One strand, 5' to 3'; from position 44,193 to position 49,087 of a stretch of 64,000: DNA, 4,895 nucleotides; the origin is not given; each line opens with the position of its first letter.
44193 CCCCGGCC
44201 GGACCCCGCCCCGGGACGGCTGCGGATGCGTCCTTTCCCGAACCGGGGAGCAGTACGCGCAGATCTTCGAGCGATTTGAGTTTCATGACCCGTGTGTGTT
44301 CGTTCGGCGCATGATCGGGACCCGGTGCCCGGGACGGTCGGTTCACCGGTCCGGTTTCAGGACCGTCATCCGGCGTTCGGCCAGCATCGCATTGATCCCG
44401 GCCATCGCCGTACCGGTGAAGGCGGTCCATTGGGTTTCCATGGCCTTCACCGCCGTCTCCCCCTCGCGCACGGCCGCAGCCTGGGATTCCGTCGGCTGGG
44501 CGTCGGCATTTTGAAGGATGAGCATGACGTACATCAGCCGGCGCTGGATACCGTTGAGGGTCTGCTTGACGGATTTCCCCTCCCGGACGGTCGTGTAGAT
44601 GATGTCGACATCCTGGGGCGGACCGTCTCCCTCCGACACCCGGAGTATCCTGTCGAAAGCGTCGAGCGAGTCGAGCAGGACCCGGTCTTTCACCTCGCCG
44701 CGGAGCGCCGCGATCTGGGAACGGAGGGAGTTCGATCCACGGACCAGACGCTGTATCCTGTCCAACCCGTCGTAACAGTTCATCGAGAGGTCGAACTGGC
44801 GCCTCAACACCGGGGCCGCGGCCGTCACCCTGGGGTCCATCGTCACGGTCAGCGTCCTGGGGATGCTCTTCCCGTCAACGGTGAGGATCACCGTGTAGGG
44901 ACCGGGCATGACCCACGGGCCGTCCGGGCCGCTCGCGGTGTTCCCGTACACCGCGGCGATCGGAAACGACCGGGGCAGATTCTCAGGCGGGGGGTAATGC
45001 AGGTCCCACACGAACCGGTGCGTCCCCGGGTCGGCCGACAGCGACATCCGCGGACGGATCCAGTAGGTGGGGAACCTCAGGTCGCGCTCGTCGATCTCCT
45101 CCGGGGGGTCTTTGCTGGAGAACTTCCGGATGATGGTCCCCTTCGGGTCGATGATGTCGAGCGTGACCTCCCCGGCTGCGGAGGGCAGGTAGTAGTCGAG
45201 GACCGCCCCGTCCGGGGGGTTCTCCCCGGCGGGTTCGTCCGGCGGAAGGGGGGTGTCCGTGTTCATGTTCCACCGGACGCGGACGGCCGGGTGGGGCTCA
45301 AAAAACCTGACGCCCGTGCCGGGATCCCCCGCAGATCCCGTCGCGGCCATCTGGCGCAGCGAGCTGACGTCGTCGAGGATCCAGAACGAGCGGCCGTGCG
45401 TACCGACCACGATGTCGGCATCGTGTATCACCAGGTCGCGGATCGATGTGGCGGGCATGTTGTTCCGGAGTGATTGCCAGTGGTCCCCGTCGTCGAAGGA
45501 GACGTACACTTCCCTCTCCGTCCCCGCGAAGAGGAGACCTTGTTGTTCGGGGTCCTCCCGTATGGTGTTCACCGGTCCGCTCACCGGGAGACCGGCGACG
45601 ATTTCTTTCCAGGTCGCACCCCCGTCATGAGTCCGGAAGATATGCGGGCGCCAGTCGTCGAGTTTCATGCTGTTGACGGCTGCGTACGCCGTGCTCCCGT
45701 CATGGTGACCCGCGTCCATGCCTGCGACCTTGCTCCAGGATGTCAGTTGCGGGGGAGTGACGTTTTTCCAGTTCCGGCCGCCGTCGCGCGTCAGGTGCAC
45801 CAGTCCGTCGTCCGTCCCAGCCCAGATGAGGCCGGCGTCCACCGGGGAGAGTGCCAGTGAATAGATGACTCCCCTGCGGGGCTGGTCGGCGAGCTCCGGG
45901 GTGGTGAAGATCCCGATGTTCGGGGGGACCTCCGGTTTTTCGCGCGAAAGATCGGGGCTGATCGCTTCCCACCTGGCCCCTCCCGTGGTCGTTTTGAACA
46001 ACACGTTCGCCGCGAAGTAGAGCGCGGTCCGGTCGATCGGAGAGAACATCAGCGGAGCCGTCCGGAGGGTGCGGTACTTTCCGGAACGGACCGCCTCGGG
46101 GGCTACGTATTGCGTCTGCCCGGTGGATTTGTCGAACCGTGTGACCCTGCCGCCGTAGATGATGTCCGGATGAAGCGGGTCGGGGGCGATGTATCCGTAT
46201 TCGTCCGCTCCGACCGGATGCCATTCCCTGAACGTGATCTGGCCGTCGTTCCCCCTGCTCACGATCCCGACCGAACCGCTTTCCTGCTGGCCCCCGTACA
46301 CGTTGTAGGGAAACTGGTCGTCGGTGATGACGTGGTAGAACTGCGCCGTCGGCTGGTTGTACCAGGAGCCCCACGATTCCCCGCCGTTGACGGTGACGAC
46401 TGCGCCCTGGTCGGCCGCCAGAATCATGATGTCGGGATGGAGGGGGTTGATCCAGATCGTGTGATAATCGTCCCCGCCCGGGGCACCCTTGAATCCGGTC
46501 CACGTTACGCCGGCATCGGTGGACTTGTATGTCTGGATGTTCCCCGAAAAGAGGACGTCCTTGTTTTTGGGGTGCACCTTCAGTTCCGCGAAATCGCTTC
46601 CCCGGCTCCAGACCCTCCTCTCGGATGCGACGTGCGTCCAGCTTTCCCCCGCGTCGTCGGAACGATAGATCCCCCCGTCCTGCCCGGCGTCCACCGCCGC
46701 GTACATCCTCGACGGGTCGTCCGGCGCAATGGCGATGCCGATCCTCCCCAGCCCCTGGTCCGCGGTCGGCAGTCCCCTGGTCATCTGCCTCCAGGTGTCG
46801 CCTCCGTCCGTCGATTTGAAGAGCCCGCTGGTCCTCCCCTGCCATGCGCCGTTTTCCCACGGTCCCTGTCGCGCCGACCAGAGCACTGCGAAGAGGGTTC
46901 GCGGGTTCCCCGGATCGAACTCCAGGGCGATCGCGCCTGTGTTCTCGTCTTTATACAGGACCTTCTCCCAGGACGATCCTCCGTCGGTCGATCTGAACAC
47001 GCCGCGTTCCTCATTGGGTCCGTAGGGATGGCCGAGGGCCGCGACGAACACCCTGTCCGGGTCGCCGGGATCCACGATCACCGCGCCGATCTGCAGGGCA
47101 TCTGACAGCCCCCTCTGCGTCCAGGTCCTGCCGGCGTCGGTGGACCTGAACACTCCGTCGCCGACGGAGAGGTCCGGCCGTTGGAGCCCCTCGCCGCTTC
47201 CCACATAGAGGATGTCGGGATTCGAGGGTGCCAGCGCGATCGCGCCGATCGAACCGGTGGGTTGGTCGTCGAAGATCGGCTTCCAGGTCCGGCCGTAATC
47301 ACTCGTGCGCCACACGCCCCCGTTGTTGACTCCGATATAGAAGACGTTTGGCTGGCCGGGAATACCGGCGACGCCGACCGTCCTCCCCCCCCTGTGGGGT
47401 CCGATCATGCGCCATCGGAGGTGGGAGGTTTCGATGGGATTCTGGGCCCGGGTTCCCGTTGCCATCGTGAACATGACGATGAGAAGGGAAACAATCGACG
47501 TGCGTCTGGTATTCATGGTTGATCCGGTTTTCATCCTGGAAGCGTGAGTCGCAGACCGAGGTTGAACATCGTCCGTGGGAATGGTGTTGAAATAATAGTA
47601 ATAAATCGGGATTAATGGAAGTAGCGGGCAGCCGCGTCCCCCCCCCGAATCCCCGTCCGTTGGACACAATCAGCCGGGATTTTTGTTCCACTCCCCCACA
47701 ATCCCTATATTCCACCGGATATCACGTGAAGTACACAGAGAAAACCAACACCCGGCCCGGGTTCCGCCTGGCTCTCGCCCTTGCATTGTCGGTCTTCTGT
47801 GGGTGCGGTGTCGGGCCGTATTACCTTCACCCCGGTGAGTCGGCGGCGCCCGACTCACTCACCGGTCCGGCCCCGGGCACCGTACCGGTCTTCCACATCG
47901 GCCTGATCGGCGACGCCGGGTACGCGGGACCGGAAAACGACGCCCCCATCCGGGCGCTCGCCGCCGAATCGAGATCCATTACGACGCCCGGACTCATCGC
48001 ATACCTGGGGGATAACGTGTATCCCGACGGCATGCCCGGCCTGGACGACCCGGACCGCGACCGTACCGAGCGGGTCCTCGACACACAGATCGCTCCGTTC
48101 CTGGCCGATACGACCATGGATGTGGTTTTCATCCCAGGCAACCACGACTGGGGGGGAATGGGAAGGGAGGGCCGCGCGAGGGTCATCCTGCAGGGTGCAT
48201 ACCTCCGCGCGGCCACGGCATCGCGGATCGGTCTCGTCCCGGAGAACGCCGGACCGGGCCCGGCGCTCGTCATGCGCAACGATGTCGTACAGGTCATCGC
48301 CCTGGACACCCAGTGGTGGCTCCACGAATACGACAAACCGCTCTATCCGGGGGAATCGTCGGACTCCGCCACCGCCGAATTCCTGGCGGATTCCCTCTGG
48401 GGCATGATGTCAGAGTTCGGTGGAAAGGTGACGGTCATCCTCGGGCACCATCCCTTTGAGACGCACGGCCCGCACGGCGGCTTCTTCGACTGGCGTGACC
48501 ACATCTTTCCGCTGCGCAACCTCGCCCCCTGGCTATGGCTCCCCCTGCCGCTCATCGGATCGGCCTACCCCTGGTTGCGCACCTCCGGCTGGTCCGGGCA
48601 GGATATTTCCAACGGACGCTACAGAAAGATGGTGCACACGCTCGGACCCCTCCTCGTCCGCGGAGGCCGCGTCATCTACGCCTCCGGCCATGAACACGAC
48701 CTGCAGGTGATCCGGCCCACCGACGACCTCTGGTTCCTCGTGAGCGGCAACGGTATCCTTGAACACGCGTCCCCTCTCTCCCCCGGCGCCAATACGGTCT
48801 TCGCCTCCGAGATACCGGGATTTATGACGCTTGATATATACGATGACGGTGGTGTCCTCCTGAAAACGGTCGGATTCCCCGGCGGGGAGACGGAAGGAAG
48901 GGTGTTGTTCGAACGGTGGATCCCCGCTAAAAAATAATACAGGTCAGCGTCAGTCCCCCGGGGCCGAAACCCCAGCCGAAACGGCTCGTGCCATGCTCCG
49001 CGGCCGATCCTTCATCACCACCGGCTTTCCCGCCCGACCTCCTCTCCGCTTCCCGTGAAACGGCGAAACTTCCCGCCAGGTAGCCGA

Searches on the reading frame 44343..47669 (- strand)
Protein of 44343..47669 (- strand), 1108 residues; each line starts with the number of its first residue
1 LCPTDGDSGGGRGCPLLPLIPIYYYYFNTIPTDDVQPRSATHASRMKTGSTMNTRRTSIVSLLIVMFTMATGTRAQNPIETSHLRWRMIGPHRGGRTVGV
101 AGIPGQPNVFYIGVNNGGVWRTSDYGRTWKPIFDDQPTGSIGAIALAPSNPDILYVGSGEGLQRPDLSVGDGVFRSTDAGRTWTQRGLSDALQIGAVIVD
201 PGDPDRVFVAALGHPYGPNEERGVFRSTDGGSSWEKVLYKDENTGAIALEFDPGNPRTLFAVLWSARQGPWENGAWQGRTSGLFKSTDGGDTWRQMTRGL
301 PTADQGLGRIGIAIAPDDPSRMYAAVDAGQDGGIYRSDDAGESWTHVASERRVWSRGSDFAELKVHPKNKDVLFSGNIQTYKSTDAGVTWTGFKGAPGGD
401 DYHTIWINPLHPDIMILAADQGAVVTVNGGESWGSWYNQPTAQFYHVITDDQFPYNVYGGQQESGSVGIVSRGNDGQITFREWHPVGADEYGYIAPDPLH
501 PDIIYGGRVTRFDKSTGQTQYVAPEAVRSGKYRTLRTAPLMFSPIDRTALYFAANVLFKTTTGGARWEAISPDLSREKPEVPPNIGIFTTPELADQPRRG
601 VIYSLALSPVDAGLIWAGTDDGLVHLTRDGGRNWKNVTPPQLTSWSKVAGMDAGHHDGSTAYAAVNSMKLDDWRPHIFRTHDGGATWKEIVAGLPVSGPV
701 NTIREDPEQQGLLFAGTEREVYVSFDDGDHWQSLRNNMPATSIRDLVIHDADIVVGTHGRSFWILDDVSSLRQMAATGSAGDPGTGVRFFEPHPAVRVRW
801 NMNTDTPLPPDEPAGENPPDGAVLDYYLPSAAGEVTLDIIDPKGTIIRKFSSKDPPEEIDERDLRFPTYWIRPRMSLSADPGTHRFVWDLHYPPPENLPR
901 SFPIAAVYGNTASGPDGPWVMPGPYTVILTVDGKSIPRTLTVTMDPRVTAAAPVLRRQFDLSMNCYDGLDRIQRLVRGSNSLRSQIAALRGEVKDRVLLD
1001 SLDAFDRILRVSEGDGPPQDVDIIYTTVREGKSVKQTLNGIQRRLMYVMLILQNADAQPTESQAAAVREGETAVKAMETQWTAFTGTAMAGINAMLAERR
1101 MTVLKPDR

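Call 10: search_protein_families(library=ncbifam, proteins=[window:44343-47669:-], max_evalue=0.001)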
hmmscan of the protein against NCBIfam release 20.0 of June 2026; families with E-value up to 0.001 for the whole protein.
window:44343-47669:- (1108 aa): 2 families
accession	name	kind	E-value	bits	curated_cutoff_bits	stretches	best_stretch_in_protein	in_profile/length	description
NF045728.1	glycosyl_F510_1955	equivalog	6.8e-48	163.1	175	5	330-499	70-229/246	F510_1955 family glycosylhydrolase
NF047818.1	LIC11996_lipo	equivalog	4.2e-07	29.4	350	0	636-696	303-364/422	LIC11996 family lipoprotein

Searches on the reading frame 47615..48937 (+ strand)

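Call 10: search_protein_families(library=ncbifam, proteins=[window:47615-48937:+], max_evalue=0.001)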
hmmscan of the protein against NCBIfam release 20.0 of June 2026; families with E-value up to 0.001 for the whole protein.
window:47615-48937:+ (440 aa): 0 families

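Call 41: search_protein_families(library=pfam, proteins=[window:47615-48937:+], max_evalue=0.001)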
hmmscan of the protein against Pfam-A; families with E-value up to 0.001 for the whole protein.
window:47615-48937:+ (440 aa): 1 family
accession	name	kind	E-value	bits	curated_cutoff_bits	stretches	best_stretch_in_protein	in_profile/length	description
PF00149.33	Metallophos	-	1.2e-06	29.5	21.5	1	94-289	2-167/191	Calcineurin-like phosphoesterase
